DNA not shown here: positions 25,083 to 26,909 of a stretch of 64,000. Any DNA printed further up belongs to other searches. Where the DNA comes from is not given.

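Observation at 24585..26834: About 2.2 kb AT-rich insertion carrying an unknown 508-aa gene between rsmG and parA in the otherwise universally conserved mnmG-rsmG-parA-parB block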

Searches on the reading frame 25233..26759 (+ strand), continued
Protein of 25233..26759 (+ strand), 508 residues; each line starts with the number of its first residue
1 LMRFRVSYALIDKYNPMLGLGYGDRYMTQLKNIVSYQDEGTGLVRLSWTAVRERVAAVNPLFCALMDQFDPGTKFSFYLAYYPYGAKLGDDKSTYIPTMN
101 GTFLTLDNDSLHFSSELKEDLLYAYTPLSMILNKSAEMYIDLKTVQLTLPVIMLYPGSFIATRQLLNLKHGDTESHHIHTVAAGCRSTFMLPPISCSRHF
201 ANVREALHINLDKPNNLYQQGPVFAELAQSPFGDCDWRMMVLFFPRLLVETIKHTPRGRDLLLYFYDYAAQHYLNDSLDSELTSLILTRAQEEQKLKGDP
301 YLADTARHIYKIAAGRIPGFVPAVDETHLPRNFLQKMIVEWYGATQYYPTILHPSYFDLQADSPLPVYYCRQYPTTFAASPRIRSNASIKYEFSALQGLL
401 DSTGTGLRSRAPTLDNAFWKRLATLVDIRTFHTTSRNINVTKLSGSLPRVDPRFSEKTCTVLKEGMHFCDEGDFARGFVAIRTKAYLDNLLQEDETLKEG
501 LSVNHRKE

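Call 25: find_related_loci(query=A2, collection=genome_contigs, flank=6000)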
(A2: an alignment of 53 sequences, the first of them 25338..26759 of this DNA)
Query A2 (473 aa) in genome_contigs; peptide patterns used: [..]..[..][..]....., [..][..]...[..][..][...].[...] (x = any residue, [..] = any of these).
92 stretches matched a pattern; 76 encode a relative of the query (tblastn E <= 1e-3); 76 distinct loci.
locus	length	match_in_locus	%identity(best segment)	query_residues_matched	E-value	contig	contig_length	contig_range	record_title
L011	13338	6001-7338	48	2-450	1e-138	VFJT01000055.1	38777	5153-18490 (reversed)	MAG: Gammaproteobacteria bacterium isolate Bin_72_12 c_000002022736, whole genome shotgun sequence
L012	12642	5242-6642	46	2-464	8e-137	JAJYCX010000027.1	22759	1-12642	MAG: Proteobacteria bacterium isolate BP9.bin76 NODE_4003_length_22759_cov_3.012018, whole genome shotgun sequence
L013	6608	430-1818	45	2-466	5e-136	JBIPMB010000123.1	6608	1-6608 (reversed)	MAG: Gammaproteobacteria bacterium isolate ME2015-10-10_3300044731_group6_bin74 Rohwer_bin2488_scaffold_15477_c1, whole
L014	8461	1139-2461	47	7-450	4e-135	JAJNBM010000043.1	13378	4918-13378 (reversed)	MAG: Gammaproteobacteria bacterium isolate C_No_T20_B_bin.126 scaffold_3379, whole genome shotgun sequence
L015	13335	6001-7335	46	2-449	1e-134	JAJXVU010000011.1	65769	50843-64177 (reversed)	MAG: Proteobacteria bacterium isolate BP5.bin43 NODE_619_length_65769_cov_2.453003, whole genome shotgun sequence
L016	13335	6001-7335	44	2-449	2e-122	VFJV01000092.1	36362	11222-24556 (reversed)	MAG: Gammaproteobacteria bacterium isolate Bin_72_2 c_000001448763, whole genome shotgun sequence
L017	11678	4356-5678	34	3-450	2e-81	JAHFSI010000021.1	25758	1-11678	MAG: Legionellales bacterium isolate nzgw594 NODE_2025_length_25759_cov_3.629105, whole genome shotgun sequence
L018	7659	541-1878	32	3-447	2e-79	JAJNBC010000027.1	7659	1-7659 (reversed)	MAG: Gammaproteobacteria bacterium isolate C_No_T20_A_bin.80 scaffold_7528, whole genome shotgun sequence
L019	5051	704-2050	33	3-449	5e-79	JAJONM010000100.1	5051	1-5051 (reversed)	MAG: Rickettsiaceae bacterium isolate C_No_T20_B_bin.41 scaffold_19129, whole genome shotgun sequence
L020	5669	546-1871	34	3-449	1e-78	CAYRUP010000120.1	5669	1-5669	MAG TPA_asm: uncultured Coxiellaceae bacterium isolate SRP200132_co1_478 genome assembly, contig: NODE_27468_length_5669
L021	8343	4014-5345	33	2-446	2e-78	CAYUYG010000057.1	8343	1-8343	MAG TPA_asm: uncultured Coxiellaceae bacterium isolate SRP302447_co2_234 genome assembly, contig: NODE_23987_length_8343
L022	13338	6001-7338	33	3-450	5e-77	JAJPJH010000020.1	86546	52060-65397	MAG: Gammaproteobacteria bacterium isolate Centralia_MAG_445 k107_3520920, whole genome shotgun sequence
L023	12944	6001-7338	33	3-449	1e-76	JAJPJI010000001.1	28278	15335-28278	MAG: Gammaproteobacteria bacterium isolate Centralia_MAG_449 k107_22592671, whole genome shotgun sequence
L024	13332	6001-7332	33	3-448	2e-76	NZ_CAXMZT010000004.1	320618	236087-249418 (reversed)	Legionella sp. W05-934-2 scaffold4, whole genome shotgun sequence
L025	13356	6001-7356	33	3-453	5e-76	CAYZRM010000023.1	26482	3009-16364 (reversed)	MAG TPA_asm: uncultured Coxiellaceae bacterium isolate SRP199154_co2_133 genome assembly, contig: NODE_1066_length_26482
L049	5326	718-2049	31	3-448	1e-62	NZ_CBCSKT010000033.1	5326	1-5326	MAG: Legionella sp. isolate Legionella Naegleria sp. PL0403 NODE_1908_length_5326_cov_63.373404, whole genome shotgun se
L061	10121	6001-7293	26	10-449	6e-52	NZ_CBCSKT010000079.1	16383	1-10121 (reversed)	MAG: Legionella sp. isolate Legionella Naegleria sp. PL0403 NODE_392_length_16383_cov_6.878143, whole genome shotgun seq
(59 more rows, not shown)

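Call 47: list_cluster_members(proteins=[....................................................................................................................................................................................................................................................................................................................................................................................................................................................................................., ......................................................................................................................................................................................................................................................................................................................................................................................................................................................, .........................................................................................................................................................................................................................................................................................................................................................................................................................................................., P0001])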
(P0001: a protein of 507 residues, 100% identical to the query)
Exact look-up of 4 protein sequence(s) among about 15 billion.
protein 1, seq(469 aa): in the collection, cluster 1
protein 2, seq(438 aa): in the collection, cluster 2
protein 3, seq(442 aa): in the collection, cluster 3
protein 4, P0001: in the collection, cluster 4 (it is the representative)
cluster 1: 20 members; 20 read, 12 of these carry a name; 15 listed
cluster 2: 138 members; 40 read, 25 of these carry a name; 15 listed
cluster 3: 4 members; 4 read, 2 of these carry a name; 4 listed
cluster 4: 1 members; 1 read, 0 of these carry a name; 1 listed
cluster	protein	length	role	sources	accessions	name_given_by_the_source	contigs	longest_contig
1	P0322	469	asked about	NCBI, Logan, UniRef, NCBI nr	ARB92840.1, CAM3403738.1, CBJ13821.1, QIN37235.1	hypothetical protein [Legionella longbeachae] | Uncharacterized protein n=1 Tax=Legionella longbeachae serogroup 1 (strain NSW150) ...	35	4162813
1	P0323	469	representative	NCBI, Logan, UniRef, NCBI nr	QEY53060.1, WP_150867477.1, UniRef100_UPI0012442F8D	hypothetical protein [Legionella longbeachae] | hypothetical protein n=1 Tax=Legionella longbeachae TaxID=450 RepID=UPI0012442F8D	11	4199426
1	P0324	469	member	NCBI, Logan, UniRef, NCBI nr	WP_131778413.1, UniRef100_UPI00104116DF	hypothetical protein [Legionella bozemanae] | hypothetical protein n=1 Tax=Legionella bozemanae TaxID=447 RepID=UPI00104116DF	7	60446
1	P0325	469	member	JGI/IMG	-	hypothetical protein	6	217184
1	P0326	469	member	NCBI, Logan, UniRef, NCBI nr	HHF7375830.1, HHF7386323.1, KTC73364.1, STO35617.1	hypothetical protein [Legionella bozemanae] | Uncharacterized protein n=1 Tax=Legionella bozemanae TaxID=447 RepID=A0A0W0RQL8_LEGBO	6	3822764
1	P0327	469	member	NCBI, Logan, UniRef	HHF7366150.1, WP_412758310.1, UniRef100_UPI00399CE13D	TPA: hypothetical protein ACPSKY_001254 [Legionella bozemanae] | hypothetical protein n=1 Tax=Legionella bozemanae TaxID=447 RepID=UPI00399CE13D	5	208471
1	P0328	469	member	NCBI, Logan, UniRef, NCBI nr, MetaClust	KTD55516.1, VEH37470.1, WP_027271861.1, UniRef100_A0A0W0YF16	hypothetical protein Lsai_2375 [Legionella sainthelensi] | Uncharacterized protein n=1 Tax=Legionella sainthelensi TaxID=28087 RepID=A0A0W0YF16_9GAMM | hypothetical protein [Legionella sainthelensi]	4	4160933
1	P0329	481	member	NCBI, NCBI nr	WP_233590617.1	hypothetical protein [Legionella qingyii]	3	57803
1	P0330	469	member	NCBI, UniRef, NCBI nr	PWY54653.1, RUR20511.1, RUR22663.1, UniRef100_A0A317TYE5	hypothetical protein DGG96_15990 [Legionella qingyii] | Uncharacterized protein n=2 Tax=Legionella qingyii TaxID=2184757 RepID=A0A317TYE5_9GAMM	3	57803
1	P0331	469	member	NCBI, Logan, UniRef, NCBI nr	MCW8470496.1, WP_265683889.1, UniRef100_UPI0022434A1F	hypothetical protein OQJ19_07490 [Fluoribacter gormanii] | hypothetical protein n=1 Tax=Fluoribacter gormanii TaxID=464 RepID=UPI0022434A1F | hypothetical protein [Fluoribacter gormanii]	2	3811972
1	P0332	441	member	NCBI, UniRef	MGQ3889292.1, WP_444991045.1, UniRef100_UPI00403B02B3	hypothetical protein ACQUW5_09700 [Legionella sp. CNM-1927-20] | hypothetical protein n=1 Tax=Legionella sp. CNM-1927-20 TaxID=3422221 RepID=UPI00403B02B3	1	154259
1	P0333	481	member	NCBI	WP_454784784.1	hypothetical protein [Legionella sp. WA2024007413]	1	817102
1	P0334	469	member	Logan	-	-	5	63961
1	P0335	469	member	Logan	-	-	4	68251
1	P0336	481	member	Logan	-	-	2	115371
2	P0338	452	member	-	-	TPA: hypothetical protein JBG74_06325 [Legionella pneumophila] | Uncharacterized protein n=5 Tax=Legionella pneumophila TaxID=446 RepID=Q5ZZE8_LEGPH | hypothetical protein lpg0062 [Legionella pneumophila subsp. pneumophila str. Philadelphia ...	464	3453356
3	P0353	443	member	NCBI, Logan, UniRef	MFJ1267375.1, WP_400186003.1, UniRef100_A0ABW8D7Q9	hypothetical protein ACD661_02255 [Legionella lytica] | Substrate of the Dot/Icm secretion system n=1 Tax=Legionella lytica TaxID=96232 ...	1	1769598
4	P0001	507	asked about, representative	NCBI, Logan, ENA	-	-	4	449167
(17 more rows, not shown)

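Call 61: find_homologous_proteins(query=P0353, max_evalue=1e-10)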
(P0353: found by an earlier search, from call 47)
Query P0353 (443 aa): 43 proteins with E <= 1e-10 among 3967 candidates.
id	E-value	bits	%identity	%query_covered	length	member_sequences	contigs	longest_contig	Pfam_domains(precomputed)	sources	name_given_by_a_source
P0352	2.7e-275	931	90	100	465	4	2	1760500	-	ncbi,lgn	-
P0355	8.0e-212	722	68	100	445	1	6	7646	-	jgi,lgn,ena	-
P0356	4.8e-207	706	66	99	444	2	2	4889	-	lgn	-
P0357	1.2e-202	692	65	100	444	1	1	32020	-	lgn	-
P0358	2.1e-200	684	64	99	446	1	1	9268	-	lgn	-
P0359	9.5e-198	676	63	99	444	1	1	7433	-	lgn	-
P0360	1.9e-188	645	60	99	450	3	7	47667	-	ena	-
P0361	4.5e-188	644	60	99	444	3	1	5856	-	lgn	-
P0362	2.2e-176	605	57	99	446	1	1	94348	-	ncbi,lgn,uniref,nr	ncbi:hypothetical protein [Legionella genomosp. 1]|uniref:hypothetical protein n=1 Tax=Legionella ge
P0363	4.3e-176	604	58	99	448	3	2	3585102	-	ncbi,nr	ncbi:hypothetical protein [Legionella birminghamensis]|nr:hypothetical protein [Legionella birmingha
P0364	7.4e-161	554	54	99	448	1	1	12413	-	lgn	-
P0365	8.3e-160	551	55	99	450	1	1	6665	-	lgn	-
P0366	1.7e-159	550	54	99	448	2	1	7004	-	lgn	-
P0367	4.0e-157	542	54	98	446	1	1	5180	-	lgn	-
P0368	9.3e-155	534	51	99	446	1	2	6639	-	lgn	-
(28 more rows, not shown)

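Call 62: search_dna_similar(query=window:25311-26756:+, collection=plasmids, mode=protein, max_evalue=0.00001, max_rows=20)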
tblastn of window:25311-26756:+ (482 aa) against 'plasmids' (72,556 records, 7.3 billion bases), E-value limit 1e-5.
Records with a match: 30; places in all: 30; records where one place covers at least 80% of the query: 28.
Best place of each record, by identity: <60% 30.
By first word of the organism name: Legionella 29; Francisella 1.
By predicted mobility (MOB-suite, as given by PLSDB): conjugative 27; non-mobilizable 2; mobilizable 1.
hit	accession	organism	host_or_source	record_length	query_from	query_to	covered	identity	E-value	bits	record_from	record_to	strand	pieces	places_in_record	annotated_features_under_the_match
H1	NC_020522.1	Legionella pneumophila subsp. pneumophila LPE509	-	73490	7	457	94%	29.0%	1e-54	204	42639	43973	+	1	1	hypothetical protein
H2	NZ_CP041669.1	Legionella israelensis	cell culture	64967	12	456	92%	27.2%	2e-42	169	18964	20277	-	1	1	hypothetical protein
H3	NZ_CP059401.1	Legionella sp. PC1000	Biofilm - potable water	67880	63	457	82%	27.8%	3e-40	162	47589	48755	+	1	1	hypothetical protein (x2)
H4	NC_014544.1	Legionella longbeachae NSW150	-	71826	1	456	95%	23.6%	1e-23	112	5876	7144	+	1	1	hypothetical protein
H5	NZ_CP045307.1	Legionella longbeachae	Homo sapiens,Sputum sample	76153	1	456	95%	23.6%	1e-23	112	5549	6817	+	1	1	hypothetical protein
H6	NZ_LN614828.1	Legionella fallonii LLAP-10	-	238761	17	456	91%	24.4%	3e-22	108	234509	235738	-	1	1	hypothetical protein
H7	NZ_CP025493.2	Legionella sainthelensi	Homo sapiens,Clinical ...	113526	17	456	91%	24.2%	1e-24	115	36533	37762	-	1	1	hypothetical protein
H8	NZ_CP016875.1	Legionella pneumophila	Glomma River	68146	17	466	93%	23.5%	4e-23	110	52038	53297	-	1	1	hypothetical protein | ATP-grasp domain-containing protein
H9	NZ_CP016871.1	Legionella pneumophila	industrial building air scrubber liquid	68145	17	466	93%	23.5%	4e-23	110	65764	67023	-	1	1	hypothetical protein | ATP-grasp domain-containing protein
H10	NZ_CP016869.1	Legionella pneumophila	clinical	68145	17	466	93%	23.5%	4e-23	110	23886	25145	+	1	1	hypothetical protein | ATP-grasp domain-containing protein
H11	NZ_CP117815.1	Legionella pneumophila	Homo sapiens,human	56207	17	466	93%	23.5%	1e-22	109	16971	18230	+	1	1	hypothetical protein | ATP-grasp domain-containing protein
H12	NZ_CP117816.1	Legionella pneumophila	Homo sapiens,human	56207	17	466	93%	23.5%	1e-22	109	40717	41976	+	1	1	hypothetical protein | ATP-grasp domain-containing protein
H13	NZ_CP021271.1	Legionella pneumophila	Homo sapiens,human lung tissue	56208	17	466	93%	23.5%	1e-22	109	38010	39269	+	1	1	hypothetical protein | ATP-grasp domain-containing protein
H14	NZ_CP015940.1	Legionella pneumophila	Isolate,clinical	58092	17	466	93%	23.5%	1e-22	109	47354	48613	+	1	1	hypothetical protein | ATP-grasp domain-containing protein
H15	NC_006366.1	Legionella pneumophila str. Lens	-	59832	17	466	93%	23.5%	1e-22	109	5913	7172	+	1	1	hypothetical protein | ATP-grasp domain-containing protein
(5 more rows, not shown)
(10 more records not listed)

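Call 63: get_annotated_region(hit=H1, flank=7000)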
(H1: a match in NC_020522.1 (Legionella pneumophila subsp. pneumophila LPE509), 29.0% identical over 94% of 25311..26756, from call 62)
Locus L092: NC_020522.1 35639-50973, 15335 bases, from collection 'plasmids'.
description: Legionella pneumophila subsp. pneumophila LPE509 plasmid unnamed, complete sequence
organism: Legionella pneumophila subsp. pneumophila LPE509 (NCBI taxid 1312904)
taxonomy: Bacteria; Pseudomonadota; Gammaproteobacteria; Legionellales; Legionellaceae; Legionella; Legionella pneumophila; Legionella pneumophila subsp. pneumophila LPE509
host: -; source: -; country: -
typing (MOB-suite, as given by PLSDB): conjugative; relaxase MOBP; mating-pair formation MPF_T
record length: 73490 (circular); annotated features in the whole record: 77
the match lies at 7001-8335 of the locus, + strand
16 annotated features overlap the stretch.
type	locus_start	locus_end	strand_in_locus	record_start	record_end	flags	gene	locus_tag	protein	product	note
CDS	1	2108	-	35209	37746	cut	-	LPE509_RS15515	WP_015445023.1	VirB4 family type IV secretion/conjugal transfer ATPase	-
CDS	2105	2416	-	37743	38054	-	-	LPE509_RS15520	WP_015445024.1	conjugal transfer protein TrbD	-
CDS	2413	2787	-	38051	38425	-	-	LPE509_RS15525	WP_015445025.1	TrbC/VirB2 family protein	-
CDS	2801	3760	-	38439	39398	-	trbB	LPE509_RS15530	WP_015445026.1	P-type conjugative transfer ATPase TrbB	-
CDS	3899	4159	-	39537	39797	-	csrA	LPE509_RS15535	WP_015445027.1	carbon storage regulator CsrA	GO:0006402 - mRNA catabolic process [Evidence IEA]; GO:0006109 - regulation of carbohydrate metabolic process [Evidence ...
CDS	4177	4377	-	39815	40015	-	-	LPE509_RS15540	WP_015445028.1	hypothetical protein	-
CDS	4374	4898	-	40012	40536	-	-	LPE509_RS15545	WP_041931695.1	hypothetical protein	-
CDS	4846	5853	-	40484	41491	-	-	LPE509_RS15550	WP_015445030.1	hypothetical protein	-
CDS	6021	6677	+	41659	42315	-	-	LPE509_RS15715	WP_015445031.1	XRE family transcriptional regulator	-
CDS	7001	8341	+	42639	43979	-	-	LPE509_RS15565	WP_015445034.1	hypothetical protein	-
CDS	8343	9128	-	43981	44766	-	-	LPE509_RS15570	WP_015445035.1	SAM-dependent methyltransferase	-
CDS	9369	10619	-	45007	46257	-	-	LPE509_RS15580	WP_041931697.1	MFS transporter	GO:0055085 - transmembrane transport [Evidence IEA]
CDS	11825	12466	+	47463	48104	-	-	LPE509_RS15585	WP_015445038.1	AAA family ATPase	-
CDS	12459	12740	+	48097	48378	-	-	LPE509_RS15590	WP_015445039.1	hypothetical protein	-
CDS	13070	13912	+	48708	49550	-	-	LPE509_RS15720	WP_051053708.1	hypothetical protein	-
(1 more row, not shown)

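Call 64: get_annotated_region(hit=H15, flank=7000)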
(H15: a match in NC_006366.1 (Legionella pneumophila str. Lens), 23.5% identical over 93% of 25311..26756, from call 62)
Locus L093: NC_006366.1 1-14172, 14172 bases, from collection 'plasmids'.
description: Legionella pneumophila str. Lens plasmid pLPL, complete sequence
organism: Legionella pneumophila str. Lens (NCBI taxid 297245)
taxonomy: Bacteria; Pseudomonadota; Gammaproteobacteria; Legionellales; Legionellaceae; Legionella; Legionella pneumophila; Legionella pneumophila str. Lens
host: -; source: -; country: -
typing (MOB-suite, as given by PLSDB): conjugative; relaxase MOBF; mating-pair formation MPF_F
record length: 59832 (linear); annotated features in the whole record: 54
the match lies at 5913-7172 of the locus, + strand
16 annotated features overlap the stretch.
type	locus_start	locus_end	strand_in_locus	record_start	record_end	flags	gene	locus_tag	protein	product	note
CDS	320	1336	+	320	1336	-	-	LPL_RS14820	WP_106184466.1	ParA family protein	-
CDS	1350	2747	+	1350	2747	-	-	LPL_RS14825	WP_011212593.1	hypothetical protein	-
CDS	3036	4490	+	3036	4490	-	-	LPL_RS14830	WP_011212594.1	oligopeptide:H+ symporter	GO:0015833 - peptide transport [Evidence IEA]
CDS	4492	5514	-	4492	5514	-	-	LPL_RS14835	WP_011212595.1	hypothetical protein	-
CDS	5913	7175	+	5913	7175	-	-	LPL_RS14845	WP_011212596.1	hypothetical protein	-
CDS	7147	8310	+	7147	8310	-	-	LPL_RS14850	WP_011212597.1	ATP-grasp domain-containing protein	-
CDS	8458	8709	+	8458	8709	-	-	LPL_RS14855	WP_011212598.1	MoaD/ThiS family protein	-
CDS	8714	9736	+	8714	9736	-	-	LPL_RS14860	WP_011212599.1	MoeB/ThiF family adenylyltransferase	-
CDS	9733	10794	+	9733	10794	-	-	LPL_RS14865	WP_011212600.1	YcaO-like family protein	-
CDS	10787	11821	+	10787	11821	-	-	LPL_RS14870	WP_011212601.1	TfuA-like protein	-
CDS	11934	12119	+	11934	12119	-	-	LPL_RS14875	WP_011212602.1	hypothetical protein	-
CDS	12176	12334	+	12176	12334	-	-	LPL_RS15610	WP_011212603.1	carbon storage regulator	GO:0006402 - mRNA catabolic process [Evidence IEA]; GO:0006109 - regulation of carbohydrate metabolic process [Evidence ...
CDS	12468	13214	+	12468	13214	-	-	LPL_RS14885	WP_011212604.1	complement resistance protein TraT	-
CDS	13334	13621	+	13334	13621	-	-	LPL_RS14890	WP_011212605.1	hypothetical protein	-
CDS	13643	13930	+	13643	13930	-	traL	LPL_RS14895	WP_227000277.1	type IV conjugative transfer system protein TraL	-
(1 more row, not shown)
